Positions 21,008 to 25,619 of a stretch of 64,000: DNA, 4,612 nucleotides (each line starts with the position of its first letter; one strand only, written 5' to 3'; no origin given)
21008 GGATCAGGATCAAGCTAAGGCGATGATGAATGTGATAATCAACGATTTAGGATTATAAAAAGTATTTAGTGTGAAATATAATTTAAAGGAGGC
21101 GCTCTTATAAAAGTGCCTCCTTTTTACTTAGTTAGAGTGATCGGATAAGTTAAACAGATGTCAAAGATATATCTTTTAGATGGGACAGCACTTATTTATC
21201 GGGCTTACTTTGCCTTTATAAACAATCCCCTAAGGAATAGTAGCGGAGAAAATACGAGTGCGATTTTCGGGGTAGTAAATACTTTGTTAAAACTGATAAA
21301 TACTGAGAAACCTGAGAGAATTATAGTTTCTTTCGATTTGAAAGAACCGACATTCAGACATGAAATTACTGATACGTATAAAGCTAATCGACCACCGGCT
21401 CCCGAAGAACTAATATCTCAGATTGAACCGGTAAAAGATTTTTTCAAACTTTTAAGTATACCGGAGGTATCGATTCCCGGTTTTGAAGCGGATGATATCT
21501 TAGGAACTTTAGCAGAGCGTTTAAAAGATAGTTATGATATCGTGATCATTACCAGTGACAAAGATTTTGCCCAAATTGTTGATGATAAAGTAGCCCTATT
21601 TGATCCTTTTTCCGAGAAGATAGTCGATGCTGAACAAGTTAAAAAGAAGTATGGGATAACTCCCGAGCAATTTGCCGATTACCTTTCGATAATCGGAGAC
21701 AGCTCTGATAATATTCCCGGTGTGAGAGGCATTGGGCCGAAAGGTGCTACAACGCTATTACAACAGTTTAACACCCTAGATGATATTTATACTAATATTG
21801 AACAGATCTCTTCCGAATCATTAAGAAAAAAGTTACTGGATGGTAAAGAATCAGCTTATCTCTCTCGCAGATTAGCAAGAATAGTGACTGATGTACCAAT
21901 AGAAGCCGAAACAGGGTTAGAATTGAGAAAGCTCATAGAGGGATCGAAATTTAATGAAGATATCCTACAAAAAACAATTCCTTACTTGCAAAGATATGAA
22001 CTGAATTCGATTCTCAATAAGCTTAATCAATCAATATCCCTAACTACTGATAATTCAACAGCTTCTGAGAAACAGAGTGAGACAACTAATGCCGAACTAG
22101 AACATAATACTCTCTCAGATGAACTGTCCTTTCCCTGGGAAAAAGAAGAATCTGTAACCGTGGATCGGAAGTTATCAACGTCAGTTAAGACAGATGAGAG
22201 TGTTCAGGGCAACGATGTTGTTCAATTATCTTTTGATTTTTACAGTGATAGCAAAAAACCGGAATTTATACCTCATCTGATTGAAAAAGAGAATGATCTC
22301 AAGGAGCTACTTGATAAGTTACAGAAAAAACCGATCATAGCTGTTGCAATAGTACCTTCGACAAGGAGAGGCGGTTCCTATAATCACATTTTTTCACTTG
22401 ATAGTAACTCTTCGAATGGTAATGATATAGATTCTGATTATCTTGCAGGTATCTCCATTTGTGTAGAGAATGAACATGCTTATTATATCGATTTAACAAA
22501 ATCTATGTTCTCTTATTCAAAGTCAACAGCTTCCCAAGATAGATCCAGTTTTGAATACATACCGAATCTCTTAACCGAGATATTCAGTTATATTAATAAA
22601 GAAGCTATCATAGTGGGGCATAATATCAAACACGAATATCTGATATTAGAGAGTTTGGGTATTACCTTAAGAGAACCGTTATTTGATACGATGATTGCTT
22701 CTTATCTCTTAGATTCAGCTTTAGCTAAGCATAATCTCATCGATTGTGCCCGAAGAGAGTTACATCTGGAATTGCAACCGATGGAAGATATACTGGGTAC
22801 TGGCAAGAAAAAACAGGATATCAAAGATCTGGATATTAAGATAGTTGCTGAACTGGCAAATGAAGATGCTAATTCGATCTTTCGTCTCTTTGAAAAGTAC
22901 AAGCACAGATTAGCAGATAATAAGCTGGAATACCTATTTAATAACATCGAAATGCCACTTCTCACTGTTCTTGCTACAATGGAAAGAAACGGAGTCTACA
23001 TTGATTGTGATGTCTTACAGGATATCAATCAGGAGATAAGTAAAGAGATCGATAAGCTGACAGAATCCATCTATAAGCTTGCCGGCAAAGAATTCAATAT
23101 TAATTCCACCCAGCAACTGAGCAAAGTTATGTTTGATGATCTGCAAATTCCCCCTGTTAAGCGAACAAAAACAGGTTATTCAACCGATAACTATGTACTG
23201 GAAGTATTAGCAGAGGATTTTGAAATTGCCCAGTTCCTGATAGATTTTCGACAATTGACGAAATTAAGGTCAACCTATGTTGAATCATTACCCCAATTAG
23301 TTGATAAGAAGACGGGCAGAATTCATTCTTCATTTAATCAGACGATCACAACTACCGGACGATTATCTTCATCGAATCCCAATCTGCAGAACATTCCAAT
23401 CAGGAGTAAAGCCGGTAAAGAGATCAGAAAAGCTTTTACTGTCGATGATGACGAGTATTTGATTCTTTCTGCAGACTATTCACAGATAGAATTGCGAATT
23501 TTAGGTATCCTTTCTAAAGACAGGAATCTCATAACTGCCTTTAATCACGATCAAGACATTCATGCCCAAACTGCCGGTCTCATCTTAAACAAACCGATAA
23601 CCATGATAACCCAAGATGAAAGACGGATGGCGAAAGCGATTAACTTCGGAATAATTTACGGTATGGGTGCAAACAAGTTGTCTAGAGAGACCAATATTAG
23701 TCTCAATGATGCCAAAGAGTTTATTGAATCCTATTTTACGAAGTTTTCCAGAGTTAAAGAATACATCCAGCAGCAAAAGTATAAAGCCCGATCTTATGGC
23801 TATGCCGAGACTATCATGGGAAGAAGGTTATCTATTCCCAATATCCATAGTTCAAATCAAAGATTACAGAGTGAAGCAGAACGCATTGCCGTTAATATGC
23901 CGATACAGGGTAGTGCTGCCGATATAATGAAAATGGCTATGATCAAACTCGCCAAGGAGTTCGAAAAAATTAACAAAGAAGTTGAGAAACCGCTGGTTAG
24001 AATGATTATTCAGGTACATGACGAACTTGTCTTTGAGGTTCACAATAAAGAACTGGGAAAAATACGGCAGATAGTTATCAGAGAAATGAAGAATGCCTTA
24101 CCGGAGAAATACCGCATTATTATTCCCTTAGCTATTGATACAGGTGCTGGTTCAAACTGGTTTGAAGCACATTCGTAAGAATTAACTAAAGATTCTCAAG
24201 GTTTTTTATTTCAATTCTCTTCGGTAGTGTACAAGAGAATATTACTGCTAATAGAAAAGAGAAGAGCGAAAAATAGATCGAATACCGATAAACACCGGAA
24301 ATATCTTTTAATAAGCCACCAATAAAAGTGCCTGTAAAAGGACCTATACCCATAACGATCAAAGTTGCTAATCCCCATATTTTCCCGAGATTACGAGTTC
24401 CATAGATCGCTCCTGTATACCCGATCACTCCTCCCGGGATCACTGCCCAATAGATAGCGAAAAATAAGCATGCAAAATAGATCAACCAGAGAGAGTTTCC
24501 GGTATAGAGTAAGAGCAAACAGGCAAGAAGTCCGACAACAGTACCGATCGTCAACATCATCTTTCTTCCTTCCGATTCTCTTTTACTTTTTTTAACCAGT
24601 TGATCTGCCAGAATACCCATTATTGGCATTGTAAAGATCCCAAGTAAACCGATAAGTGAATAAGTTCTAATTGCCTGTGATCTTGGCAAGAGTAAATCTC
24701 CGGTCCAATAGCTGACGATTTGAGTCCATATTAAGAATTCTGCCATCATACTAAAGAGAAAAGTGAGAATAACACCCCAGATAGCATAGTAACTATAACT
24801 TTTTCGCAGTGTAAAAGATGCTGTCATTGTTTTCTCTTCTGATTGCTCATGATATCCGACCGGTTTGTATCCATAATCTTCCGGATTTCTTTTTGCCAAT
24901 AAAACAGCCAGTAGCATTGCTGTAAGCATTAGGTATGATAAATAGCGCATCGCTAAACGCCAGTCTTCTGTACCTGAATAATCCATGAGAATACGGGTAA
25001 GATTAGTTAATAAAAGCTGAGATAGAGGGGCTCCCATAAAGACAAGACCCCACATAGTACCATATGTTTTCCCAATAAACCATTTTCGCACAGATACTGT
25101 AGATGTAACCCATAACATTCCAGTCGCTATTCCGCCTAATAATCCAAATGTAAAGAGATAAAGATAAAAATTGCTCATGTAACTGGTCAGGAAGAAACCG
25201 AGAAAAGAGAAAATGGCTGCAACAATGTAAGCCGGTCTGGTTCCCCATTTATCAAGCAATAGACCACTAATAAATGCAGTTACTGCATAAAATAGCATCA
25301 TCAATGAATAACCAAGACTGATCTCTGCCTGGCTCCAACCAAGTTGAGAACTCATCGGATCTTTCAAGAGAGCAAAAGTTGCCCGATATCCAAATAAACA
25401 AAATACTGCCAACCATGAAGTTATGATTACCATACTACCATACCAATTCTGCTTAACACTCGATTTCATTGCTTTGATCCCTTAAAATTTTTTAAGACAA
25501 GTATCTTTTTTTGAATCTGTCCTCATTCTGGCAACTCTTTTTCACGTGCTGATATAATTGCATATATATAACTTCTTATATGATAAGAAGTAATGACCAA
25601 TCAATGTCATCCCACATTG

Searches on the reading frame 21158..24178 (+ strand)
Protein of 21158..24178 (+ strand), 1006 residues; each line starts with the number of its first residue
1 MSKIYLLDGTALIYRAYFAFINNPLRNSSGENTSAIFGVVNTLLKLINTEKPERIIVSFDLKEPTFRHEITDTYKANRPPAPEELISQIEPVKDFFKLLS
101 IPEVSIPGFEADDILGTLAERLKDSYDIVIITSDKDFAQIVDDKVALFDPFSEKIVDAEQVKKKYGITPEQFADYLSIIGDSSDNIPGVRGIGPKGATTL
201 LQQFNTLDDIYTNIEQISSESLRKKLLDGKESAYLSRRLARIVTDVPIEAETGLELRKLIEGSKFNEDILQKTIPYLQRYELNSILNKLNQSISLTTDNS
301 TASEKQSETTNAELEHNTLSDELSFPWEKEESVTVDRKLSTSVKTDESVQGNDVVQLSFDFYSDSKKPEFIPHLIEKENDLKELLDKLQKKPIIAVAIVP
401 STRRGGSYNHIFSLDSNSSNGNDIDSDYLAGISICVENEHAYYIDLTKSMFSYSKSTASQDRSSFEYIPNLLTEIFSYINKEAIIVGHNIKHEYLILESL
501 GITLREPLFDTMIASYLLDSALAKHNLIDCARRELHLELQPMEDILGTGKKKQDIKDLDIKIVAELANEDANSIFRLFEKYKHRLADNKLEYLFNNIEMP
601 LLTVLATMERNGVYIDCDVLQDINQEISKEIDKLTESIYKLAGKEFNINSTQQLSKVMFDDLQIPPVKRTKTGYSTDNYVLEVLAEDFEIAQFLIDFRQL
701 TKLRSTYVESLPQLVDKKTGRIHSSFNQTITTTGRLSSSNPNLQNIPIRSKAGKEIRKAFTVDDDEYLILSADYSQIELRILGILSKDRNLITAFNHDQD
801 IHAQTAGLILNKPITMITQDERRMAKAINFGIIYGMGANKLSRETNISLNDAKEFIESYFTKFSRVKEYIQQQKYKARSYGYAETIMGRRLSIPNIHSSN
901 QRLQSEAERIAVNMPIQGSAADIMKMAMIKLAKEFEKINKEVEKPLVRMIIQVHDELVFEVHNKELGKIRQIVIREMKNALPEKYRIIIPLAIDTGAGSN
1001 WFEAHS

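Call 7: search_protein_families(library=pfam, proteins=[window:21158-24178:+], max_evalue=0.001)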
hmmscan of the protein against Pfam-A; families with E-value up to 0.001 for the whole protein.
window:21158-24178:+ (1006 aa): 5 families
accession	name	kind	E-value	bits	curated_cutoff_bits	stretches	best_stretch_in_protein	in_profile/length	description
PF00476.26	DNA_pol_A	-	1.7e-148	495.1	34.3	1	618-1002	2-380/381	DNA polymerase family A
PF02739.22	5_3_exonuc_N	-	2.3e-54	184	34.3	1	3-166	1-164/164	5'-3' exonuclease, N-terminal resolvase-like domain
PF01367.25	5_3_exonuc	-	2.5e-30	105.2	40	1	167-251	1-85/97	5'-3' exonuclease, C-terminal SAM fold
PF22619.2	DNA_polI_exo1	-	4.9e-09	36.6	27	1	485-554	51-120/140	DNA polymerase I, ribonuclease H-like domain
PF01612.26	DNA_pol_A_exo1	-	2.6e-08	34.3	23.6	1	373-583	2-170/173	3'-5' exonuclease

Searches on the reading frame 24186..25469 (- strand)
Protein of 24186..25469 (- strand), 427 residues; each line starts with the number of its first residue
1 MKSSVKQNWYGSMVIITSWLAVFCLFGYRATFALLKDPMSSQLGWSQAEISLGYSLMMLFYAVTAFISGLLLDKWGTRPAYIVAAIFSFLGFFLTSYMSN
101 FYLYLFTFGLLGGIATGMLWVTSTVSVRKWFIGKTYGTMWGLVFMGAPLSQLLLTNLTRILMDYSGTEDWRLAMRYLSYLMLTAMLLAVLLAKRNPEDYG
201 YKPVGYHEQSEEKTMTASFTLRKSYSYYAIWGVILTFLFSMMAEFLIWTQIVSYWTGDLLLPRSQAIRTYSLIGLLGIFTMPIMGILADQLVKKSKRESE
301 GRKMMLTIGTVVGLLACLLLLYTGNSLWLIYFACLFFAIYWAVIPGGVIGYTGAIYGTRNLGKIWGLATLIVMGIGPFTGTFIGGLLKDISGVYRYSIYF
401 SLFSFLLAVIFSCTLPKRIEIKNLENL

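Call 7: search_protein_families(library=pfam, proteins=[window:24186-25469:-], max_evalue=0.001)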
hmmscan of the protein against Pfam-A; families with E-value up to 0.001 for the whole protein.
window:24186-25469:- (427 aa): 1 family
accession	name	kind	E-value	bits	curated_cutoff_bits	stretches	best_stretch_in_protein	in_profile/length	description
PF07690.21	MFS_1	-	6.4e-34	117.8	33.4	2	19-370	2-337/347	Major Facilitator Superfamily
